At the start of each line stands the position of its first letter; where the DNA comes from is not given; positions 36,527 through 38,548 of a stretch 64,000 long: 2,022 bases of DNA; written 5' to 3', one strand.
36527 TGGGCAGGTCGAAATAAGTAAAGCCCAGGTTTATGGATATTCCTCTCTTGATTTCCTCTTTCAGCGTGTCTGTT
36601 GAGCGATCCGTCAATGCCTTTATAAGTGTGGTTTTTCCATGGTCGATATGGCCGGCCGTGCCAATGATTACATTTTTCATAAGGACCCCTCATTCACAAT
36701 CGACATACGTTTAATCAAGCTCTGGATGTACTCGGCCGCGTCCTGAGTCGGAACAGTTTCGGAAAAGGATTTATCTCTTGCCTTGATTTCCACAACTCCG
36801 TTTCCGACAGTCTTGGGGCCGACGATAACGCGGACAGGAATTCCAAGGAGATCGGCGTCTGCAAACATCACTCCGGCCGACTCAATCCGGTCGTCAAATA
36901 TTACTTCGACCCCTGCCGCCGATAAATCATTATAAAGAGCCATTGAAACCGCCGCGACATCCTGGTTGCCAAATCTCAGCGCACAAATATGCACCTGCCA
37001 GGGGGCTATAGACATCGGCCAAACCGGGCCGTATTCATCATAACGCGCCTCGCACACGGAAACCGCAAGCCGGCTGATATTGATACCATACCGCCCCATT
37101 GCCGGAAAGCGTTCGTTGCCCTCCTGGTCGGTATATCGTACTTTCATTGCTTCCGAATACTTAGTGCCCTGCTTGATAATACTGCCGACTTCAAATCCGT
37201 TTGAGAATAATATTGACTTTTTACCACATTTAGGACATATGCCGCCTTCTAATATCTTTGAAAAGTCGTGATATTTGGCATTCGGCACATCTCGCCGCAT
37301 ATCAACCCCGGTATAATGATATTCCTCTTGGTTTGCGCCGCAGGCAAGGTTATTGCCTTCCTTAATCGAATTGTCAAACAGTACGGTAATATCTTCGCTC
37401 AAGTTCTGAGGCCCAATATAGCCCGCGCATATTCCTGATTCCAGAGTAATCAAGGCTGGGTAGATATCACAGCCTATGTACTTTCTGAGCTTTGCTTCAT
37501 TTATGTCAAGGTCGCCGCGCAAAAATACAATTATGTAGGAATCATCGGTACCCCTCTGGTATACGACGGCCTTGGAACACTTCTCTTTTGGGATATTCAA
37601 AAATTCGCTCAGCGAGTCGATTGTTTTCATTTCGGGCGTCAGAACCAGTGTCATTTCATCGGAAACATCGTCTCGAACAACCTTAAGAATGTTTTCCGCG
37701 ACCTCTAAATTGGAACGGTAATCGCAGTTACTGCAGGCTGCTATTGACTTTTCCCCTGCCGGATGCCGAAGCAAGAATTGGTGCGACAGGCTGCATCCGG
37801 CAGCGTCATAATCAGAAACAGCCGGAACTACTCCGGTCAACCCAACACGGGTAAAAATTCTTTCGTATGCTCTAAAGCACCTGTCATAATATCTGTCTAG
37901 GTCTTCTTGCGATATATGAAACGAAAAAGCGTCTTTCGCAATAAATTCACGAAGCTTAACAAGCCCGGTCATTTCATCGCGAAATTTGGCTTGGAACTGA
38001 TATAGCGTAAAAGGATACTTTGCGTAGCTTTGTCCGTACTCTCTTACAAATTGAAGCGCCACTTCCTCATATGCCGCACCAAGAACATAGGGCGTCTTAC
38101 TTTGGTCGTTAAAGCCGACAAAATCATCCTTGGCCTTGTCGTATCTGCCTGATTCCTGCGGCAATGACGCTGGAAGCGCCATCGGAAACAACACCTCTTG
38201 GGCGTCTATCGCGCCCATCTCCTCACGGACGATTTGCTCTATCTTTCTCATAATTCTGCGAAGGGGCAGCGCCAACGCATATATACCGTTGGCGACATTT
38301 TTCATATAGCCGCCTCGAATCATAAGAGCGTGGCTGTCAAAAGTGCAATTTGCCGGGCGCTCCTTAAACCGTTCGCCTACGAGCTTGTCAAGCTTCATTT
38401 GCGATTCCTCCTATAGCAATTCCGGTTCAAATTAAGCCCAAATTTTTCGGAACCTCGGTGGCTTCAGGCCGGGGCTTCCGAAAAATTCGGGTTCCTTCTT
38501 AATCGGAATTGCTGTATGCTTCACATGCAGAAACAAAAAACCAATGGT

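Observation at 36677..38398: Degenerate full-length bacterial-type ProRS paralogue embedded between the prd operon and selB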

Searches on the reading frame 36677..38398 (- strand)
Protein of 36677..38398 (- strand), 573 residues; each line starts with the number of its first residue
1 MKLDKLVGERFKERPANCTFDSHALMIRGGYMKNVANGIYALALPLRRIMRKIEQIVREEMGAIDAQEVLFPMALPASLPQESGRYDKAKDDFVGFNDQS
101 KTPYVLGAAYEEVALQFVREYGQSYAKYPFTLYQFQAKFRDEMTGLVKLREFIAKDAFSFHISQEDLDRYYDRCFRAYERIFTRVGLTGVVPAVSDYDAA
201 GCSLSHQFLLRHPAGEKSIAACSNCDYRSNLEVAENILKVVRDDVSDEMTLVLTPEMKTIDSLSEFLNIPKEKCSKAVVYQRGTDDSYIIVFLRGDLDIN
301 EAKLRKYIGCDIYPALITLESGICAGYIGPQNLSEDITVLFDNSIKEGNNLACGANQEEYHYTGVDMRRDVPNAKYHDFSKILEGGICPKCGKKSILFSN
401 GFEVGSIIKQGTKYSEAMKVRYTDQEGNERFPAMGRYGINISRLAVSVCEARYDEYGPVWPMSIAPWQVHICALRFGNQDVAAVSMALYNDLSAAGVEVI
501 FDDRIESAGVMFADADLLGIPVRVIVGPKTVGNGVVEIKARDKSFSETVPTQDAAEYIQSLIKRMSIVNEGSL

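Call 3: search_protein_families(library=pfam, proteins=[window:36677-38398:-], max_evalue=0.01)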
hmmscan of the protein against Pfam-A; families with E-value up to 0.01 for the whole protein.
window:36677-38398:- (573 aa): 3 families
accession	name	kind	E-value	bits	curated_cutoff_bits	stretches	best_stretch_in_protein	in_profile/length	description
PF00587.30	tRNA-synt_2b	-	2e-19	70.8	29.3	1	97-448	4-175/179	tRNA synthetase class II core domain (G, H, P, S and T)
PF03129.25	HGTP_anticodon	-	2.8e-18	66.3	21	1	468-560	1-93/94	Anticodon binding domain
PF04073.20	tRNA_edit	-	2e-16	60.7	25.5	1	254-363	1-114/123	Aminoacyl-tRNA editing domain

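Call 4: search_protein_families(library=ncbifam, proteins=[window:36677-38398:-], max_evalue=0.001)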
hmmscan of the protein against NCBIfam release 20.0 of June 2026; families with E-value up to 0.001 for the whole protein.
window:36677-38398:- (573 aa): 9 families
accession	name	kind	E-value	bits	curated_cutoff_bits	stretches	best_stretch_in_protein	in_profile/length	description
NF006625.0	PRK09194.1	equivalog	6.6e-160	533.7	558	1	1-558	1-558/559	proline--tRNA ligase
TIGR00409.1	proS_fam_II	equivalog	8.2e-136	454.1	306.7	1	5-559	5-566/568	proline--tRNA ligase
NF008979.1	PRK12325.1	exception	5.2e-100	335.3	550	2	1-227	1-229/437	proline--tRNA ligase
TIGR00408.1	proS_fam_I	equivalog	4.2e-27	95.2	437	2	409-565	226-384/475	proline--tRNA ligase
TIGR00418.1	thrS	equivalog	4.1e-19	68.9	383.65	2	415-560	423-563/565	threonine--tRNA ligase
NF003068.0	PRK03991.1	equivalog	1.4e-10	40.2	484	1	416-565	443-595/613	threonine--tRNA ligase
NF003211.1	PRK04173.1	equivalog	2.8e-08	33.1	312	1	462-558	360-454/454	glycine--tRNA ligase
TIGR00389.1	glyS_dimeric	equivalog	2.2e-05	23.2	243.3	1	461-559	466-562/565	glycine--tRNA ligase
TIGR00442.1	hisS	equivalog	9.7e-05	21.5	286.75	0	473-548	329-403/406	histidine--tRNA ligase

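Call 6: search_solved_structures(query=window:36677-38398:-, show_alignments=3, max_evalue=1e-10)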
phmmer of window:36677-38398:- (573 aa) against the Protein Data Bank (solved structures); distinct sequences matched with E-value up to 1e-10: 9.
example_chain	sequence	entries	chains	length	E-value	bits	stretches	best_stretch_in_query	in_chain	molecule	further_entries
5ucm_A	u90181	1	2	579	2.4e-111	376.1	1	9-560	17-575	Proline--tRNA ligase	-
8w8j_A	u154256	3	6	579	2.4e-111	376.1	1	9-560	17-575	Proline--tRNA ligase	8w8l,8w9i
2j3l_A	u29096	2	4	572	1.6e-107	363.4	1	1-542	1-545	PROLYL-TRNA SYNTHETASE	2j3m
5znj_A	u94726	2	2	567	1.4e-106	360.3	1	4-555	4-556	Proline--tRNA ligase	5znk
2i4l_A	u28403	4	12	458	1e-71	245.3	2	6-219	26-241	Proline-tRNA ligase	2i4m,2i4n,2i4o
1nj1_A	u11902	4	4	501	1.5e-17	66.5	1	402-564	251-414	Proline-tRNA Synthetase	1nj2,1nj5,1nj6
1nj8_A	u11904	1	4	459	2.9e-17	65.6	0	402-552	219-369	Proline-tRNA Synthetase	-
6nab_A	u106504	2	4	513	1.8e-13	53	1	405-560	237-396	Prolyl-tRNA synthetase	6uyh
5xip_A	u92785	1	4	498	1.2e-11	47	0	404-565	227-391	Prolyl-tRNA synthetase, putative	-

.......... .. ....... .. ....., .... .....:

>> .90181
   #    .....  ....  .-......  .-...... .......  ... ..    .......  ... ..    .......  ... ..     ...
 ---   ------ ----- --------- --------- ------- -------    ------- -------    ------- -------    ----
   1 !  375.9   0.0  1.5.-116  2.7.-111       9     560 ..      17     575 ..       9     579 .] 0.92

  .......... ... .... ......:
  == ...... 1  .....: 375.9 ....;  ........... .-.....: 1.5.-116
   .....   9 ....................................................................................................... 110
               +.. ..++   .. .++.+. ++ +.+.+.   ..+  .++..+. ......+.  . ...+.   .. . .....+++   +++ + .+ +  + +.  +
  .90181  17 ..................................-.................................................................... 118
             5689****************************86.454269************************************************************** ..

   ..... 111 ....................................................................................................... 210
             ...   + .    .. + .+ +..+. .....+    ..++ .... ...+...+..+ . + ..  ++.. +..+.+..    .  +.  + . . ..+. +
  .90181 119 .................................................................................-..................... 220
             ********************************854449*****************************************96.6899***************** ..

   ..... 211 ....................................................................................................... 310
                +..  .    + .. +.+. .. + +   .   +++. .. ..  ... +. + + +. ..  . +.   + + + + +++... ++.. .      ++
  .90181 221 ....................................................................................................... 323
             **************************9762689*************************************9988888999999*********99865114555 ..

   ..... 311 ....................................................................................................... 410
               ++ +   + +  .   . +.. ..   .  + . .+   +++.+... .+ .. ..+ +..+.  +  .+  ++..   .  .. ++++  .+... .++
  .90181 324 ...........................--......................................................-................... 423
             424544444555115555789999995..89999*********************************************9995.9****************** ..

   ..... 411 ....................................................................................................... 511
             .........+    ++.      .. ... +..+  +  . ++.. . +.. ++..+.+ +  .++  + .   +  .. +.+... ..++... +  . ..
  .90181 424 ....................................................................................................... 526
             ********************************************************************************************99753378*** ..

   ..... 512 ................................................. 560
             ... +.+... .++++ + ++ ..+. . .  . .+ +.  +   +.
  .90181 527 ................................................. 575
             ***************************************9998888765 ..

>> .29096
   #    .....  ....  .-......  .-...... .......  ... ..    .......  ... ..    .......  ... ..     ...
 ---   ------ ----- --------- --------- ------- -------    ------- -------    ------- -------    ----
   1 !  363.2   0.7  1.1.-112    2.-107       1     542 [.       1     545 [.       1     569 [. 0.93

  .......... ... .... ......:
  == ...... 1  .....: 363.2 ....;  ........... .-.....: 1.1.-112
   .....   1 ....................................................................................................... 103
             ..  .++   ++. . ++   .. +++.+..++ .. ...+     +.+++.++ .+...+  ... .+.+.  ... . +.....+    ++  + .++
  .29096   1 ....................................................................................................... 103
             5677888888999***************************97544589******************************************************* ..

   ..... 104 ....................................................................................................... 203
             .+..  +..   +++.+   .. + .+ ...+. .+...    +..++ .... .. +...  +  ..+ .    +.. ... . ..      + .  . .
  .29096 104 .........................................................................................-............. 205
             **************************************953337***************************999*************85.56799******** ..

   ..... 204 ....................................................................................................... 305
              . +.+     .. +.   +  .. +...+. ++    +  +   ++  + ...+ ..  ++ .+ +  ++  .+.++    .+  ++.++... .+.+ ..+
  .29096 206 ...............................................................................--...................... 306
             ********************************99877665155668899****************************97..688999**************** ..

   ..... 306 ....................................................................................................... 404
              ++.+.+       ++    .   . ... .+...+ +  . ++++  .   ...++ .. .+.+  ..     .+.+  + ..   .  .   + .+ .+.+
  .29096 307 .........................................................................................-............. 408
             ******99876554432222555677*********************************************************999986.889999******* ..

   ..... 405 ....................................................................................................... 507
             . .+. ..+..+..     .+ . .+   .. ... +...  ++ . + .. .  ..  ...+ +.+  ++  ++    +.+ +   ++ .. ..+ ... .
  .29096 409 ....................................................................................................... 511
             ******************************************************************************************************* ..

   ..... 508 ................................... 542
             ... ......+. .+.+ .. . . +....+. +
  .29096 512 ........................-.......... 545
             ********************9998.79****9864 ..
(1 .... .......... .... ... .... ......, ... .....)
